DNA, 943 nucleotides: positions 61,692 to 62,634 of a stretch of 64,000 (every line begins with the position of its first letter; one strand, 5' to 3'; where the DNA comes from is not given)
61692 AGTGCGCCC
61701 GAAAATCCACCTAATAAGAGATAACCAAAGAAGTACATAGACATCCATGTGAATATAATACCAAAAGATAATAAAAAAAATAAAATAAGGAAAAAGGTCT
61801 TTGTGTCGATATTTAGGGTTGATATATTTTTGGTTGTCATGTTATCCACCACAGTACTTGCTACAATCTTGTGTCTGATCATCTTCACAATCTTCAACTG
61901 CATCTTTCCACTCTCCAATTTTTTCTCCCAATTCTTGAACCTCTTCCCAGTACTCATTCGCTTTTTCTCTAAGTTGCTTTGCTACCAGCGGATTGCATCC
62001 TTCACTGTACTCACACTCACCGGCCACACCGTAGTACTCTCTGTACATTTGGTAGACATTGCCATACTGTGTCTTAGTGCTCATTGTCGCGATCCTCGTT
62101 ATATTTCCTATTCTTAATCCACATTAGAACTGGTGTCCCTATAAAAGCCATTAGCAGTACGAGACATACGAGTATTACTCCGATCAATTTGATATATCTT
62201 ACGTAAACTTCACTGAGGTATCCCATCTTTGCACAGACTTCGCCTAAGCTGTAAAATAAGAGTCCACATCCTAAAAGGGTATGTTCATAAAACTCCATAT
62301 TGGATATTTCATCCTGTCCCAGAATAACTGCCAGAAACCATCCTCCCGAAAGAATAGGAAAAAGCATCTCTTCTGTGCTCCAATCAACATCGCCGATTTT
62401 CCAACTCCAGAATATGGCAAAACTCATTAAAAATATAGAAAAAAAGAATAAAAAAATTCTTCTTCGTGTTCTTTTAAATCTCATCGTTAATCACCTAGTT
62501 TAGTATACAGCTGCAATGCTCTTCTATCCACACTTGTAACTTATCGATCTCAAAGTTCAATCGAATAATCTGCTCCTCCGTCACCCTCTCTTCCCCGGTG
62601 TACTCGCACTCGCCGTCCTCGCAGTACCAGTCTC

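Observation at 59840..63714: Uncharacterised minus-strand cluster at the window edge: triple-HTH protein, repeated small-Cys-protein plus membrane-protein cassettes, and PT-linker/TSP3-repeat proteins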

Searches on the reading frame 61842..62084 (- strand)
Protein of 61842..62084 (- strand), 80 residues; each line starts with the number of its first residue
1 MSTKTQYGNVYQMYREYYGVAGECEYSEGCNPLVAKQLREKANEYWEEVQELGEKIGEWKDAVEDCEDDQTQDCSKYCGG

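Call 3: search_protein_families(library=pfam, max_evalue=0.1, proteins=[window:61842-62084:-])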
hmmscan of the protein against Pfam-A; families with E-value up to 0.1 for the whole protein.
window:61842-62084:- (80 aa): 1 family
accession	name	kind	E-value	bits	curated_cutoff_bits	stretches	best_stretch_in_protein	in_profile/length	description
PF16348.10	CoV_NSP4_C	-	0.029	15.6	27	1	5-43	39-77/96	Coronavirus replicase NSP4, C-terminal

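Call 10: search_protein_families(library=phrogs, max_evalue=0.01, proteins=[window:61842-62084:-])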
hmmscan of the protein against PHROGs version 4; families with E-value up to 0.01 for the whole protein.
window:61842-62084:- (80 aa): 0 families

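Call 16: find_homologous_proteins(query=window:61842-62084:-, max_evalue=1)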
Query window:61842-62084:- (80 aa): 2 proteins with E <= 1 among 2 candidates.
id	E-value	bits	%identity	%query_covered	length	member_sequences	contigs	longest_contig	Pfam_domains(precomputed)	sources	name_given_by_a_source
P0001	8.5e-48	178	100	100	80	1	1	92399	-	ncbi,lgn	-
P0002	3.7e-2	32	77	33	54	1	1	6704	-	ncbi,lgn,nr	ncbi:MAG: hypothetical protein U9N35_09050 [Euryarchaeota archaeon]|nr:hypothetical protein [Euryarc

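Call 17: find_encoding_contigs(protein=P0001, flank=10000, max_places=10)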
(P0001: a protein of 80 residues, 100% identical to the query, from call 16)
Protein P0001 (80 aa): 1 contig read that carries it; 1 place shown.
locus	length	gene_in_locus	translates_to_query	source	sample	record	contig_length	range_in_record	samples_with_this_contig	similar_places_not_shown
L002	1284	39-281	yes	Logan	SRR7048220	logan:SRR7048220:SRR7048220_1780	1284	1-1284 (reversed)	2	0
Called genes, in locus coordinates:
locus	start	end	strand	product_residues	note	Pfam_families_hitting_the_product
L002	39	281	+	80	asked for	-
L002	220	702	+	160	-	-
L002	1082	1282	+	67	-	?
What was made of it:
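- Tried and rejected: For the 80-aa ORF only a 1.3-kb Logan contig was returned, not the 92,399-base NCBI source contig (call 17).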

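Call 18: find_encoding_contigs(protein=P0002, flank=10000, max_places=10)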
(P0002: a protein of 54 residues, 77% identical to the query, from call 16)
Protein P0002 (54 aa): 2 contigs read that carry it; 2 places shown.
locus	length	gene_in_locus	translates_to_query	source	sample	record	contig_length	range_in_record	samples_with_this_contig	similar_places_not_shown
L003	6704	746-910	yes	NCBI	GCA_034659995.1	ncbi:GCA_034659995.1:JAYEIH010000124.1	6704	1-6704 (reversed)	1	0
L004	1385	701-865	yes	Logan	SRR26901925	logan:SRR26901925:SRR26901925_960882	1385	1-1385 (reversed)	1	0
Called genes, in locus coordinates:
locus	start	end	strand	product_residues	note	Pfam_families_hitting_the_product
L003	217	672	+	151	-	-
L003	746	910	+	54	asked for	-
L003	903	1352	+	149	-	-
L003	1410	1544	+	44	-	-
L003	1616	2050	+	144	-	-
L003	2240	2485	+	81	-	PF04255:DUF433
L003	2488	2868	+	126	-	PF18478:PIN_10, PF18480:DUF5615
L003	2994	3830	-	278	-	PF18731:HEPN_Swt1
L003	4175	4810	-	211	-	PF03205:MobB, PF04060:FeS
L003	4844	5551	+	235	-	PF01976:DUF116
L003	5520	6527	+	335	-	-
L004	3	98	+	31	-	?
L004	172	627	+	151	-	-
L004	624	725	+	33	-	-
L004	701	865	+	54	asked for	-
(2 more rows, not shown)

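Call 70: search_protein_families(library=ncbifam, max_evalue=0.01, proteins=[window:61842-62084:-])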
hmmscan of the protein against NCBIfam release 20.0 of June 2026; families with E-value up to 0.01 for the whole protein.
window:61842-62084:- (80 aa): 0 families

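Call 71: search_protein_families(library=padloc, max_evalue=0.01, proteins=[window:61842-62084:-])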
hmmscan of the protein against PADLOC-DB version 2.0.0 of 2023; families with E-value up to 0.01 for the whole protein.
window:61842-62084:- (80 aa): 0 families

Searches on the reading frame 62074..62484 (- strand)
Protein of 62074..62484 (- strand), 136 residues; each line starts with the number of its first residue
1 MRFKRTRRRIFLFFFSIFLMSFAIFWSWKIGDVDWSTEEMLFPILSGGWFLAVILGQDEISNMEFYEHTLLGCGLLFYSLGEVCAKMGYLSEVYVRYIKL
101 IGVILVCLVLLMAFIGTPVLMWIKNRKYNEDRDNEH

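Call 3: search_protein_families(library=pfam, max_evalue=0.1, proteins=[window:62074-62484:-])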
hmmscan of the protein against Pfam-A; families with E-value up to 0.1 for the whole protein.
window:62074-62484:- (136 aa): 3 families
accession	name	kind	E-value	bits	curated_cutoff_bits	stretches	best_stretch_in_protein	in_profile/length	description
PF12420.13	DUF3671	-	0.025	14.5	34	1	3-129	156-216/223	Fam-L, Fam-M like protein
PF12911.12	OppC_N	-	0.055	13.8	23.9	0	100-121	17-37/53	N-terminal TM domain of oligopeptide transport permease C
PF14093.11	DUF4271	-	0.076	13.3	29.7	0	6-54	48-99/206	Domain of unknown function (DUF4271)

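Call 10: search_protein_families(library=phrogs, max_evalue=0.01, proteins=[window:62074-62484:-])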
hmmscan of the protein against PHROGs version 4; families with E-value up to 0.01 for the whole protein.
window:62074-62484:- (136 aa): 0 families

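Call 15: find_encoding_contigs(protein=window:62074-62484:-, flank=10000, max_places=10)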
Protein window:62074-62484:- (136 aa): no gene with exactly this product is on record in the collection.
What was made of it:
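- Tried and rejected: Exact-sequence look-ups: these found no contig for g6 (call 15).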

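Call 70: search_protein_families(library=ncbifam, max_evalue=0.01, proteins=[window:62074-62484:-])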
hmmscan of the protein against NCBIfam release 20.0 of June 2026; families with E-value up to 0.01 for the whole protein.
window:62074-62484:- (136 aa): 0 families

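Call 71: search_protein_families(library=padloc, max_evalue=0.01, proteins=[window:62074-62484:-])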
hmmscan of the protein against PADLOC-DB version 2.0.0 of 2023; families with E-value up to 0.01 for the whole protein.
window:62074-62484:- (136 aa): 0 families
